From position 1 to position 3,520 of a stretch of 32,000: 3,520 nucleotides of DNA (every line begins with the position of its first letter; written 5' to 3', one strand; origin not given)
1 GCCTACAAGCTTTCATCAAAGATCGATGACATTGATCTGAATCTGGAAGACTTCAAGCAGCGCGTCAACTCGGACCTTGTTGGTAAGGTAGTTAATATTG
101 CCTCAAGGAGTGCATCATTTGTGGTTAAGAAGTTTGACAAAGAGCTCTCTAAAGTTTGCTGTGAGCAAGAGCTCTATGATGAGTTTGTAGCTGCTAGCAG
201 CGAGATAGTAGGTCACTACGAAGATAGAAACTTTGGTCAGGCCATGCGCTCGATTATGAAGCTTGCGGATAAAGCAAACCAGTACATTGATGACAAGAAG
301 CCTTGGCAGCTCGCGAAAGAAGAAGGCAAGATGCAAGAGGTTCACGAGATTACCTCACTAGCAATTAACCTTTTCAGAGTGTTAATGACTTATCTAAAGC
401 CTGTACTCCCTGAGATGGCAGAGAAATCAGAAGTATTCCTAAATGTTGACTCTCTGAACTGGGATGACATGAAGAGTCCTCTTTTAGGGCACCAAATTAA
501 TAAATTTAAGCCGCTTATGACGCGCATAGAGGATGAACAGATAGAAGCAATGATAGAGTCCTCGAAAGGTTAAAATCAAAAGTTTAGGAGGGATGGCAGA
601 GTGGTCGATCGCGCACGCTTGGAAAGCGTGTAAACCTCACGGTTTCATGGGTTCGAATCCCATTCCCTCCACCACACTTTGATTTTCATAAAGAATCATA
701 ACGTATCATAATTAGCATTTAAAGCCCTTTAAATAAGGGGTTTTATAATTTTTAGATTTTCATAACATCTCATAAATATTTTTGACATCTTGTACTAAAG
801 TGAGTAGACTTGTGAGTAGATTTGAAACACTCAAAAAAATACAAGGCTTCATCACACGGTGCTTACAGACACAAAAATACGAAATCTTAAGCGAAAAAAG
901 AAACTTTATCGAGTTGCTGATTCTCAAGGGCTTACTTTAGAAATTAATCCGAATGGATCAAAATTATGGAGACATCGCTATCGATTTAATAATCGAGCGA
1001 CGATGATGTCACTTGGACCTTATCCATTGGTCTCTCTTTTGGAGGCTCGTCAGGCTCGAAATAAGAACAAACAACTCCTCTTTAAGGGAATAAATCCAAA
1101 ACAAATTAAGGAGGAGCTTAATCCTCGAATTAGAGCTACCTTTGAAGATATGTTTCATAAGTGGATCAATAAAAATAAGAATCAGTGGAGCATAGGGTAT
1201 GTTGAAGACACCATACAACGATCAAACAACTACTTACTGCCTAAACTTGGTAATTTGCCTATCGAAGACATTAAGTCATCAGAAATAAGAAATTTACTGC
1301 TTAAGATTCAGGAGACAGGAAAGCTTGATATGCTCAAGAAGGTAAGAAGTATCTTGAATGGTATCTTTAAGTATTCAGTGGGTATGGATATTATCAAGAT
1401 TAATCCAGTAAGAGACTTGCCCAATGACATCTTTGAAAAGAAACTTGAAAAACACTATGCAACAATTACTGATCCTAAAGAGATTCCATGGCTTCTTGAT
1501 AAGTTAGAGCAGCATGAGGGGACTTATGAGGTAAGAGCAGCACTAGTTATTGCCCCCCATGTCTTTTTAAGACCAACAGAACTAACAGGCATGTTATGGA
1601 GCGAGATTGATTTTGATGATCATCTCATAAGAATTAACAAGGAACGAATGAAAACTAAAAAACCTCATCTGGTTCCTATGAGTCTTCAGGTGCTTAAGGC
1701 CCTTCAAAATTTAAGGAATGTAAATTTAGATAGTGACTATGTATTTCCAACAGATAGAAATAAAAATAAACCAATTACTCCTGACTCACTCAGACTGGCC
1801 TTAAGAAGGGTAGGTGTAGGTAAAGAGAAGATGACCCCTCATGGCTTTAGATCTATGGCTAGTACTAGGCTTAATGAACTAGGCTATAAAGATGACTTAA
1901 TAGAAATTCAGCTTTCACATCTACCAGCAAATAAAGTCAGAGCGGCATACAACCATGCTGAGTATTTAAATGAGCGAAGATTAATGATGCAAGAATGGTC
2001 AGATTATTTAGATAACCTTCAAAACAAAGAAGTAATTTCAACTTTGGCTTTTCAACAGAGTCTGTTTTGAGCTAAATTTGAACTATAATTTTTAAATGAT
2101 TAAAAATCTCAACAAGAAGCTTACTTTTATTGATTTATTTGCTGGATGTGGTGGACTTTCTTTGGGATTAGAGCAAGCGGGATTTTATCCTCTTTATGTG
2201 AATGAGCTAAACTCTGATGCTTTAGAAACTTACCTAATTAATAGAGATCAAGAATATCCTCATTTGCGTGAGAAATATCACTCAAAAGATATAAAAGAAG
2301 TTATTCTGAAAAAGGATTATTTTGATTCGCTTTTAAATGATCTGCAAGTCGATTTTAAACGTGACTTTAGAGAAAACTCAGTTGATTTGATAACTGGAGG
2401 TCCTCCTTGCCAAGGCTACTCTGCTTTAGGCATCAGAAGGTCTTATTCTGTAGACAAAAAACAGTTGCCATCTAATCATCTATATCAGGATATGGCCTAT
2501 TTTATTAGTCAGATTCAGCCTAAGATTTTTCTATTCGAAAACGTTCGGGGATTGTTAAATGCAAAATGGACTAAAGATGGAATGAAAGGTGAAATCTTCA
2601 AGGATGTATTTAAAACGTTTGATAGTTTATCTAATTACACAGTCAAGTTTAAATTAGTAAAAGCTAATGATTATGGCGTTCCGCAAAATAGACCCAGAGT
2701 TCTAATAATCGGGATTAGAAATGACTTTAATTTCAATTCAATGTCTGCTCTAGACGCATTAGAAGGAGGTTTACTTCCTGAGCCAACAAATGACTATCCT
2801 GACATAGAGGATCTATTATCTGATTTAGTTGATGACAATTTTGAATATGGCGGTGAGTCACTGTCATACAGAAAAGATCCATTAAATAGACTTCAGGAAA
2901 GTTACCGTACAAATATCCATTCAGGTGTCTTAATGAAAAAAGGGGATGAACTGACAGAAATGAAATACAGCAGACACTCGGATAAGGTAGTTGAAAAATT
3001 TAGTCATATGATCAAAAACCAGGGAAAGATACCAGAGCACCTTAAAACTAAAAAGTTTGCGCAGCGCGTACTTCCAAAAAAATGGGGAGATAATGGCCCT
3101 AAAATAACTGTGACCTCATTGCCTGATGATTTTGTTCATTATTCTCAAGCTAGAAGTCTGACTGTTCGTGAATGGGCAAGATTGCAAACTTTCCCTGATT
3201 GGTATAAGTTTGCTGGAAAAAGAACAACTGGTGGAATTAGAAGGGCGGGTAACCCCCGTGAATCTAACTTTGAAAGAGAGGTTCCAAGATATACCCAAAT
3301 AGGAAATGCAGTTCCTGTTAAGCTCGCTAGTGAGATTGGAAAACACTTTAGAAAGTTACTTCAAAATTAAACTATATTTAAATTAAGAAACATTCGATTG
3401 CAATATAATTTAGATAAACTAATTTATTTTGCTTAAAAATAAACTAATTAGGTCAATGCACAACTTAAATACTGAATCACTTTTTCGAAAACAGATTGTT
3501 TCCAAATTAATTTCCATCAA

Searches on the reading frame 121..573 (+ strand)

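Call 8: search_protein_families(library=pfam, proteins=[window:121-573:+], max_evalue=0.01)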
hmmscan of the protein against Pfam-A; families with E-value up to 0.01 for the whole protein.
window:121-573:+ (150 aa): 2 families
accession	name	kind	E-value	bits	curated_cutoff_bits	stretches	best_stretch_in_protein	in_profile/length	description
PF19303.5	Anticodon_3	-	4.5e-10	40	23.5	1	15-144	11-143/152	Anticodon binding domain of methionyl tRNA ligase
PF08264.19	Anticodon_1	-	9.2e-06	26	25.1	1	16-102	2-85/148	Anticodon-binding domain of tRNA ligase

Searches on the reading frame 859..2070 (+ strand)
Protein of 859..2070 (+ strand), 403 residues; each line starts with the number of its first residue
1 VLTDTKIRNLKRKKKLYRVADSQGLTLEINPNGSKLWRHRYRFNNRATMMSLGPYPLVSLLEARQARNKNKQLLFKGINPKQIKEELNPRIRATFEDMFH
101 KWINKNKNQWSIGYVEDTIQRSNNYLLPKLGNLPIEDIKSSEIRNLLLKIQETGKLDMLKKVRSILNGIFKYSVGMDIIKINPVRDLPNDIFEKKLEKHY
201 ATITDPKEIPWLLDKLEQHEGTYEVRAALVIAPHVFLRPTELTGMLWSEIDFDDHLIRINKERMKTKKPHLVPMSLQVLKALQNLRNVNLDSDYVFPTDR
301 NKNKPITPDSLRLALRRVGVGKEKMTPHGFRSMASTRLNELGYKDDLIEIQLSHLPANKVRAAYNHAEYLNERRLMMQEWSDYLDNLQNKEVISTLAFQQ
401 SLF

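Call 8: search_protein_families(library=pfam, proteins=[window:859-2070:+], max_evalue=0.01)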
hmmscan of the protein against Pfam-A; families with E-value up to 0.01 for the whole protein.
window:859-2070:+ (403 aa): 4 families
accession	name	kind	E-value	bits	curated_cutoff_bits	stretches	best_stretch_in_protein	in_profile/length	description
PF00589.27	Phage_integrase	-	2.2e-24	86.6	27.1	1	205-369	4-170/172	Phage integrase family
PF13356.12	Arm-DNA-bind_3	-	5.2e-22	78.2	27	1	2-85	1-81/83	Arm DNA-binding domain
PF22022.2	Phage_int_M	-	4.6e-18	65.7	27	1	95-187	1-93/96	Phage integrase central domain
PF14659.12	Phage_int_SAM_3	-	1.8e-06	28.5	22.6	1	94-146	1-53/58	Phage integrase, N-terminal SAM-like domain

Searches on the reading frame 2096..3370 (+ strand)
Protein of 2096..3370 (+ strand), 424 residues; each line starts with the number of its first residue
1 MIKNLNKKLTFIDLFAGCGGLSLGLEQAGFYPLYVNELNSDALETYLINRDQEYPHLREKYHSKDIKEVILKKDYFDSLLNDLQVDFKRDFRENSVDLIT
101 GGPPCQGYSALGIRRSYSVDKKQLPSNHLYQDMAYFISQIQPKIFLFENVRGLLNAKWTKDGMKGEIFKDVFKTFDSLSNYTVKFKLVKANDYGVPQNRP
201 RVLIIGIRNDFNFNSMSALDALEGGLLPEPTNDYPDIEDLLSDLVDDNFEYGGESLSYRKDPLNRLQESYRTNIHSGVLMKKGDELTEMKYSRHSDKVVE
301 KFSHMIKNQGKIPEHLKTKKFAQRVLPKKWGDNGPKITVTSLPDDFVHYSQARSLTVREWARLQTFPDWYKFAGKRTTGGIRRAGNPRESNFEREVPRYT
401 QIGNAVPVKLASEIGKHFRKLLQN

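Call 8: search_protein_families(library=pfam, proteins=[window:2096-3370:+], max_evalue=0.01)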
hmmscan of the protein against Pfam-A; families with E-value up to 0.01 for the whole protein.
window:2096-3370:+ (424 aa): 1 family
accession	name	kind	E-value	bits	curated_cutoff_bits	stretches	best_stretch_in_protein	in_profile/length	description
PF00145.23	DNA_methylase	-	1.6e-65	222.1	22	1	10-417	2-321/324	C-5 cytosine-specific DNA methylase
